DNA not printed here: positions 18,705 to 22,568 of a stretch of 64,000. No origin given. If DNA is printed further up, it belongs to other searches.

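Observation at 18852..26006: Giant 2384-aa exported protein: GLUG-like array fused to an unassigned YGGG beta-solenoid, ending without any T9SS sorting domain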

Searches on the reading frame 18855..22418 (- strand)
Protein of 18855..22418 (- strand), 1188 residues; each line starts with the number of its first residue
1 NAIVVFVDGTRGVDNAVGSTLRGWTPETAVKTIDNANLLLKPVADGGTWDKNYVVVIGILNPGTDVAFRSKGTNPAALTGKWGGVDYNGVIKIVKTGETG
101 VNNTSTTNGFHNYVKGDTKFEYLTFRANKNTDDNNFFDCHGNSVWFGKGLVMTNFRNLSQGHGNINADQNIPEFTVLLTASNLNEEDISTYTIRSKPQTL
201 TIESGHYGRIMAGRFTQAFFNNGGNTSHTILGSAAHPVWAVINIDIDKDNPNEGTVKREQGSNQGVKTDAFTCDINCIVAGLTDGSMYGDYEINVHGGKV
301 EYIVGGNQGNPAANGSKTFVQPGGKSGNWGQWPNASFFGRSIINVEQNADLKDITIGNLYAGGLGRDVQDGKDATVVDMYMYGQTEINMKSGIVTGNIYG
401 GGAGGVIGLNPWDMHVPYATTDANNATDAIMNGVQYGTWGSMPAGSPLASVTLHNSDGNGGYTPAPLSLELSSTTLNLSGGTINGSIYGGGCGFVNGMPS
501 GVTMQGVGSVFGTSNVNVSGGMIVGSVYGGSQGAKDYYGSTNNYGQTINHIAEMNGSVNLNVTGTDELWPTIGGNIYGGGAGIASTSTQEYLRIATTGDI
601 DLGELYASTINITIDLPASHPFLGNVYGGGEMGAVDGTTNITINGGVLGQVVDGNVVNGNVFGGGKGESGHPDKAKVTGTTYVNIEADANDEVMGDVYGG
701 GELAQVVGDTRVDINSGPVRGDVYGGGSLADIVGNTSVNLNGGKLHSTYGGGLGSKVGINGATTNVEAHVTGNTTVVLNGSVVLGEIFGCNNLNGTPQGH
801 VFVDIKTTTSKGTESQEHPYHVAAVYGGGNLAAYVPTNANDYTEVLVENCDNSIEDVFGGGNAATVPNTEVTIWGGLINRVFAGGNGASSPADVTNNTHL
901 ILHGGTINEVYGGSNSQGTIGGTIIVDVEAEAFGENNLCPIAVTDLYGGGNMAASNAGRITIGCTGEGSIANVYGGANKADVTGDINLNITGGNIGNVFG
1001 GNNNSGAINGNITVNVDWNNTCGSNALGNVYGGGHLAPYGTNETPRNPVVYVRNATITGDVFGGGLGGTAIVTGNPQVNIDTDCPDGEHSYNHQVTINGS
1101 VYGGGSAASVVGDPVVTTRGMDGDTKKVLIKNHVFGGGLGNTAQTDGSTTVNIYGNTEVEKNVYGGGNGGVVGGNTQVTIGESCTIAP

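Call 17: search_protein_families(library=pfam, proteins=[window:18855-22418:-], max_evalue=10)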
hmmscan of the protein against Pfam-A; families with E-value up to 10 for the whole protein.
window:18855-22418:- (1188 aa): 0 families

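Call 28: find_related_loci(query=A1, collection=genome_contigs, flank=10000)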
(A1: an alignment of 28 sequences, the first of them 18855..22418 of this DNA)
Query A1 (1188 aa) in genome_contigs; peptide patterns used: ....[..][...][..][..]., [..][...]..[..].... (x = any residue, [..] = any of these).
120 stretches matched a pattern; 15 encode a relative of the query (tblastn E <= 1e-3); 15 distinct loci.
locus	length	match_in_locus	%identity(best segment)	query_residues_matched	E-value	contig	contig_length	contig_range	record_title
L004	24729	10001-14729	72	2-1186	0e+0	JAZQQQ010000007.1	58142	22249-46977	MAG: Bacteroidaceae bacterium isolate T1900045236_TH20190006.MAGScoT_cleanbin_000005 SGB_5467_k141_2834825, whole genome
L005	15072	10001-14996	72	2-1187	0e+0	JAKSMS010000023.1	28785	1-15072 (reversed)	MAG: Bacteroidales bacterium isolate Horse_feces131 MAG131_23, whole genome shotgun sequence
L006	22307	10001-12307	60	2-779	0e+0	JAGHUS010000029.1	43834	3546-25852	MAG: Bacteroidales bacterium isolate E4_MB2_73 c_000000269210, whole genome shotgun sequence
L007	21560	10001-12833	62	1-1181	0e+0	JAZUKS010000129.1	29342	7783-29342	MAG: Bacteroidaceae bacterium isolate T1900045248_TH20190018.MAGScoT_cleanbin_000048 SGB_5698_k141_1566658, whole genome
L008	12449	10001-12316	55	3-1180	0e+0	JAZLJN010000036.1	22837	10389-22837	MAG: Bacteroidales bacterium isolate T1900044965_TA20190027.MAGScoT_cleanbin_000024 SGB_3976_k141_1010424, whole genome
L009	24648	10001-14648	62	2-1180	0e+0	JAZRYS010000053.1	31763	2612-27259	MAG: Candidatus Aphodosoma sp. isolate T1900044949_TA20190002.MAGScoT_cleanbin_000044 SGB_3548_k141_1666685, whole genom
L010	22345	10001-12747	57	1-1153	0e+0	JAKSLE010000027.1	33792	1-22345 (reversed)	MAG: Bacteroidales bacterium isolate Horse_feces91 MAG091_27, whole genome shotgun sequence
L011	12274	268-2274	61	4-686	0e+0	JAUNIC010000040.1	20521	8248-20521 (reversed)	MAG: Bacteroidales bacterium isolate S28M_St_metabat_126 NODE_1936_length_20521_cov_8.540164, whole genome shotgun seque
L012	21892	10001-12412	53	1-757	0e+0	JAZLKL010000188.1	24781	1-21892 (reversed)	MAG: Bacteroidaceae bacterium isolate T1900044959_TA20190016.MAGScoT_cleanbin_000039 SGB_3914_k141_1500536, whole genome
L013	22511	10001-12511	52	1-1181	0e+0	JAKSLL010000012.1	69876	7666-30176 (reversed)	MAG: Bacteroidaceae bacterium isolate Horse_feces98 MAG098_12, whole genome shotgun sequence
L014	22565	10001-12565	50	2-1173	0e+0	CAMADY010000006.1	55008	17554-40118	MAG: uncultured Prevotellaceae bacterium isolate SRR5976183_bin.27_metaWRAP_v1.3_MAG genome assembly, contig: ERZ8810621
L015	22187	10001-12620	55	23-1035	0e+0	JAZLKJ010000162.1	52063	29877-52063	MAG: Prevotella sp. isolate T1900044959_TA20190016.MAGScoT_cleanbin_000063 SGB_3916_k141_141847, whole genome shotgun se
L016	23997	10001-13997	54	23-1174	0e+0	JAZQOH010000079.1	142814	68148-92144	MAG: Prevotella sp. isolate T1900045243_TH20190013.MAGScoT_cleanbin_000031 SGB_5589_k141_761903, whole genome shotgun se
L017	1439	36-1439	60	67-532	4e-160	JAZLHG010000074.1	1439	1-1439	MAG: Lachnospiraceae bacterium isolate T1900044981_TA20190043.MAGScoT_cleanbin_000080 SGB_4139_k141_1476716, whole genom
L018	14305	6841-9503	55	23-784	0e+0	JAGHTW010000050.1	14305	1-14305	MAG: Candidatus Prevotella equi isolate E4_23 c_000000681951, whole genome shotgun sequence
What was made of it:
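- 21360..22418 (-): First part of the second beta-solenoid, residues 1197-1549. It has no YGGG motif and includes the conserved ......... and VGGNQGN motifs. These motifs were the patterns used in call 28.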

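Call 33: predict_structure(alignment_id=A1)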
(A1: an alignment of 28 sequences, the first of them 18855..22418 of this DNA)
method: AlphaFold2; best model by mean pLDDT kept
length: 1188 residues; sequences in the alignment: 28
mean_pLDDT: 83.5   pTM: 0.82
mean pLDDT of the five models: 83.5, 82.5, 80.9, 80.7, 76.5
residues with pLDDT >= 90: 528; 70-90: 487; 50-70: 115; < 50: 58
segments of 3 or more residues with pLDDT < 50: 105-107, 758-763, 811-813, 1087-1090, 1122-1154, 1185-1188
pLDDT, mean of each block of 10 residues (from residue 1): 88 87 92 91 90 93 74 91 93 79 55 88 93 86 92 91 80 91 74 82 96 79 66 87 96 88 83 95 85 97 87 66 74 80 97 96 74 61 95 97 87 79 65 68 66 85 88 95 97 83 85 96 97 90 86 94 93 95 78 87 87 93 93 90 93 85 89 82 92 94 93 93 92 95 92 69 67 94 91 83 87 55 92 82 93 93 89 95 86 90 95 91 92 79 94 87 87 92 89 91 85 85 82 82 66 85 82 80 54 73 80 74 45 38 29 53 75 73 46
secondary structure, 60 per line:
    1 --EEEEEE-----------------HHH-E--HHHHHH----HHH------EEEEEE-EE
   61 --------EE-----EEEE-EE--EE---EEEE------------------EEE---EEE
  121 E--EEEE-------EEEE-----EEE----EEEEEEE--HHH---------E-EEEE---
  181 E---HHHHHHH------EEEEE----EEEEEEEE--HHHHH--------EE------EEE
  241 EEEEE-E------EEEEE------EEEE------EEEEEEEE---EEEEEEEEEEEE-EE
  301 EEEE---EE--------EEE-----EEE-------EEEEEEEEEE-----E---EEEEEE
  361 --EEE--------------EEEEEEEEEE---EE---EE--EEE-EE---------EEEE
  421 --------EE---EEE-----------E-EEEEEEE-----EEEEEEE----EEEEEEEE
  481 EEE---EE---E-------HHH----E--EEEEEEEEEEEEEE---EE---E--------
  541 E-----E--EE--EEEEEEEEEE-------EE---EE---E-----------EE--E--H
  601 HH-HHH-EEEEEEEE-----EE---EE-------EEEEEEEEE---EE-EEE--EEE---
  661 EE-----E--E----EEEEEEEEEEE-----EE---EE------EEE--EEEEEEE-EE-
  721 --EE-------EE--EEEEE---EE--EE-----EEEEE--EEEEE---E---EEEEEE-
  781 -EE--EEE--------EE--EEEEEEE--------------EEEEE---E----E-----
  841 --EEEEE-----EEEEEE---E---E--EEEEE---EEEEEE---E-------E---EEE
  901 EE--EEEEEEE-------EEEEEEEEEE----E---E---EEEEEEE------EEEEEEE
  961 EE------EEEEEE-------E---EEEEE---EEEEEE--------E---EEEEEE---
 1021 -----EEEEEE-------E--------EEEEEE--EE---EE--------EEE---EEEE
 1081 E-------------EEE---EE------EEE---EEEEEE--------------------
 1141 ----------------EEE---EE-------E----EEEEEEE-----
elements in order (helices of 4 or more, strands of 3 or more residues): E3-8 H33-38 E52-57 E76-79 E90-93 E112-114 E118-121 E124-127 E135-138 E144-146 E151-157 E174-177 H185-191 E198-202 E207-214 H217-221 E238-245 E254-258 E265-268 E275-282 E286-297 E299-304 E318-320 E326-328 E336-345 E355-360 E363-365 E380-389 E402-404 E417-420 E434-436 E450-456 E462-468 E473-483 E510-523 E554-563 E608-615 E635-643 E650-652 E655-657 E676-686 E705-707 E710-716 E736-740 E755-759 E762-766 E774-779 E786-788 E801-807 E822-826 E843-847 E853-858 E869-873 E877-882 E898-902 E905-911 E919-928 E941-947 E954-962 E969-974 E986-990 E994-999 E1012-1017 E1026-1031 E1048-1053 E1071-1073 E1077-1081 E1095-1097 E1109-1111 E1115-1120 E1157-1159 E1177-1183
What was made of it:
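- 21360..22418 (-): Model with pLDDT 83.5 (call 33).
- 20307..20393 (-): Fusion junction, residues 1872-1900: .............-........-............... The left side matches the C-terminus of 'gene 1' in relatives. The right side matches the mature N-terminus of 'gene 2'. The region is modelled as continuous solenoid, with pLDDT 92-94 for model blocks 681-700 (call 33).
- On Autotransporter / two-partner secretion adhesins (type V): The C-terminus is modelled as solenoid to the end (call 33).
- Checked: Residues 1197-1549 are also modelled as beta-solenoid but lack the motif (call 33).
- AlphaFold models the junction as continuous solenoid at pLDDT 92-94 (call 33).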

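Call 36: fold_search(model_id=the predicted structure, library=pdb)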
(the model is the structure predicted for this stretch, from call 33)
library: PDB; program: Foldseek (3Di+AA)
matches with E <= 10: 24; with E <= 0.001: 0
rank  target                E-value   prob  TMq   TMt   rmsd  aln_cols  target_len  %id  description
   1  7usl_C                3.5e-02  0.14  0.10  0.14  22.6       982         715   10  Integrin alphaM/beta2 ectodomain in complex with adenylate cyclase toxin RTX751 and M1F5 Fab (released 2022-08-17)
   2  9qe7                  4.5e-01  0.05  0.15  0.13  27.1      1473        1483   10  Membrane-distal part of extracellular domain of the Fap2 autotransporter adhesin from Fusobacterium nucleatum ATCC23726 (released 2025-07-30)
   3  3sze                  1.7e+00  0.07  0.18  0.21  16.6       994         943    9  Crystal structure of the passenger domain of the E. coli autotransporter EspP (released 2011-10-12)
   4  8vbb_A                1.8e+00  0.04  0.18  0.20  21.0      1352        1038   12  The secreted adhesin EtpA of Enterotoxigenic Escherichia coli in complex with the mouse mAb 1G05 (released 2024-09-04)
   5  3syj                  2.0e+00  0.04  0.14  0.16  19.7       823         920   10  Crystal structure of the Haemophilus influenzae Hap adhesin (released 2011-08-24)
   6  6nyf_A                2.4e+00  0.06  0.19  0.26  16.4       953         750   11  Helicobacter pylori Vacuolating Cytotoxin A Oligomeric Assembly 1 (OA-1) (released 2019-03-27)
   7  6p83_B                2.4e+00  0.03  0.07  0.15  20.2       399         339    8  E.coli LpxD in complex with compound 1o (released 2019-08-28)
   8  7koh_D                2.4e+00  0.01  0.07  0.10  21.0       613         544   14  Crystal structure of antigen 43 from Escherichia coli EDL933 (released 2022-03-09)
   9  3p4g_C                2.8e+00  0.20  0.14  0.43   8.3       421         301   15  X-ray crystal structure of a hyperactive, Ca2+-dependent, beta-helical antifreeze protein from an Antarctic bacterium (released 2011-04-27)
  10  7koh_B                3.7e+00  0.01  0.09  0.14  19.1       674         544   12  Crystal structure of antigen 43 from Escherichia coli EDL933 (released 2022-03-09)
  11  9mne_B                4.4e+00  0.02  0.14  0.16  17.4      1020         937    9  Crystal structure of enteropathogenic Escherichia coli EspC (released 2025-10-29)
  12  9mne_A                5.1e+00  0.02  0.12  0.14  18.2       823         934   11  Crystal structure of enteropathogenic Escherichia coli EspC (released 2025-10-29)
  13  2iou_G                5.8e+00  0.04  0.15  0.29  15.6       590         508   11  Major Tropism Determinant P1 (Mtd-P1) Variant Complexed with Bordetella brochiseptica Virulence Factor Pertactin extra (released 2007-10-23)
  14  8yk1_A                5.8e+00  0.01  0.11  0.13  20.2       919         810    8  Blood group B alpha-1,3-galactosidase AgaBb from Bifidobacterium bifidum, construct 23-844 (released 2024-07-10)
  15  5j44_A                6.9e+00  0.01  0.10  0.11  23.2      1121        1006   10  Crystal structure of the Secreted Extracellular protein A (SepA) from Shigella flexneri (released 2017-04-12)
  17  3p4g_D                7.8e+00  0.11  0.15  0.45   8.7       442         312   15  X-ray crystal structure of a hyperactive, Ca2+-dependent, beta-helical antifreeze protein from an Antarctic bacterium (released 2011-04-27)
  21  3p4g_B                8.9e+00  0.01  0.09  0.19  14.7       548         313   10  X-ray crystal structure of a hyperactive, Ca2+-dependent, beta-helical antifreeze protein from an Antarctic bacterium (released 2011-04-27)
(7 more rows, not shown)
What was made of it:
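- Closest known: Long beta-solenoid adhesins of type V secretion. Same: These are the top, though weak, Foldseek neighbours (call 36).
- Closest known: Ca2+-bound Gly-rich solenoids. Same: 7usl_C is the top Foldseek hit, and 3p4g has the best target-normalised TM-score (0.43-0.45; call 36).
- The weak Foldseek neighbours of the C-terminal model are RTX, Fap2, EspP, EtpA, Hap, VacA, Ag43 and pertactin (call 36). All those matches have E>0.03 and TM-scores <=0.26, apart from a small antifreeze protein (call 36).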

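Call 40: search_protein_families(library=ncbifam, proteins=[L012:21101-21550:+, L013:21389-21838:+, L007:21093-21542:+, L015:4751-5200:+, L016:4124-4573:+, L010:3032-3481:+], max_evalue=0.1)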
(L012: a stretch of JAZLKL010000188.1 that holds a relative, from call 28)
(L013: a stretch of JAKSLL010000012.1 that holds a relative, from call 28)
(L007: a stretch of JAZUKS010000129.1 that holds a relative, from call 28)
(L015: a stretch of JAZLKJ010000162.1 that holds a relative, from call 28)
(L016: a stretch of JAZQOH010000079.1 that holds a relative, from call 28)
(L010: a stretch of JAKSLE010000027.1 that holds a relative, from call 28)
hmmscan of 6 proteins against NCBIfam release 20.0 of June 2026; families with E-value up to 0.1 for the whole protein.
L012:21101-21550:+ (150 aa): 1 family
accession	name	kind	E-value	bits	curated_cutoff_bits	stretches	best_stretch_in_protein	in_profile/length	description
NF001987.0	PRK00782.1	equivalog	0.075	12.3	295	1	8-86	80-156/267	MEMO1 family protein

L013:21389-21838:+ (150 aa): 2 families
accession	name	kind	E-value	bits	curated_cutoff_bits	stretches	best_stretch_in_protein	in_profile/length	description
TIGR04183.1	Por_Secre_tail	domain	0.00039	20.3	23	1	102-144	14-57/72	T9SS type A sorting domain-containing protein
NF052644.1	T9SS_DNase_Rie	equivalog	0.0019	17.6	260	1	108-144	199-236/251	T9SS-dependent surface endonuclease, AS87_RS02955 family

L007:21093-21542:+ (150 aa): 0 families

L015:4751-5200:+ (150 aa): 1 family
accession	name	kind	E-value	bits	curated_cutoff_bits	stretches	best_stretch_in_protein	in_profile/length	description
TIGR04183.1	Por_Secre_tail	domain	0.05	13.6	23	1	96-134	4-37/72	T9SS type A sorting domain-containing protein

L016:4124-4573:+ (150 aa): 0 families

L010:3032-3481:+ (150 aa): 0 families

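Call 55: search_protein_families(library=pfam, proteins=[L004:857-2824:+, L004:2930-4009:+, L004:4010-4993:+, L012:21101-21550:+, L013:21389-21838:+, L015:4751-5200:+, L016:4124-4573:+, L010:3032-3481:+], max_evalue=0.1)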
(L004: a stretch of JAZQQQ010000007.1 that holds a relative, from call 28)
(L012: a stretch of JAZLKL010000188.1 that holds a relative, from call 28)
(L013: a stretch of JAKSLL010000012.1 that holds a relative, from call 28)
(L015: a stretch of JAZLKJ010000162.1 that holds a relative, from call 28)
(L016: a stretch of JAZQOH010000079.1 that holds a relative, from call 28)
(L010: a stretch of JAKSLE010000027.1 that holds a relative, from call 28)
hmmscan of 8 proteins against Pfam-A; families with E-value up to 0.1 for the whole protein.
L004:857-2824:+ (655 aa): 1 family
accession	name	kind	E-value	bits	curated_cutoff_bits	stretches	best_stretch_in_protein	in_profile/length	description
PF08139.17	LPAM_1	-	0.033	15.1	20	1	5-21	1-17/18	Prokaryotic membrane lipoprotein lipid attachment site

L004:2930-4009:+ (359 aa): 0 families

L004:4010-4993:+ (327 aa): 0 families

L012:21101-21550:+ (150 aa): 0 families

L013:21389-21838:+ (150 aa): 1 family
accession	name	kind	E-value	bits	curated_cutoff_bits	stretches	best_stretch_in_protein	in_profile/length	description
PF18962.6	Por_Secre_tail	-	0.057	14.2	27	1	110-145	23-62/75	Secretion system C-terminal sorting domain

L015:4751-5200:+ (150 aa): 0 families

L016:4124-4573:+ (150 aa): 0 families

L010:3032-3481:+ (150 aa): 0 families

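Call 71: search_solved_structures(query=A1, max_evalue=1, show_alignments=1)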
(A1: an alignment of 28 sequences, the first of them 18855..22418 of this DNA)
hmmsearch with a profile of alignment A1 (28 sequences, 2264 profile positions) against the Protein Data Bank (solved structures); distinct sequences matched with E-value up to 1: 0.
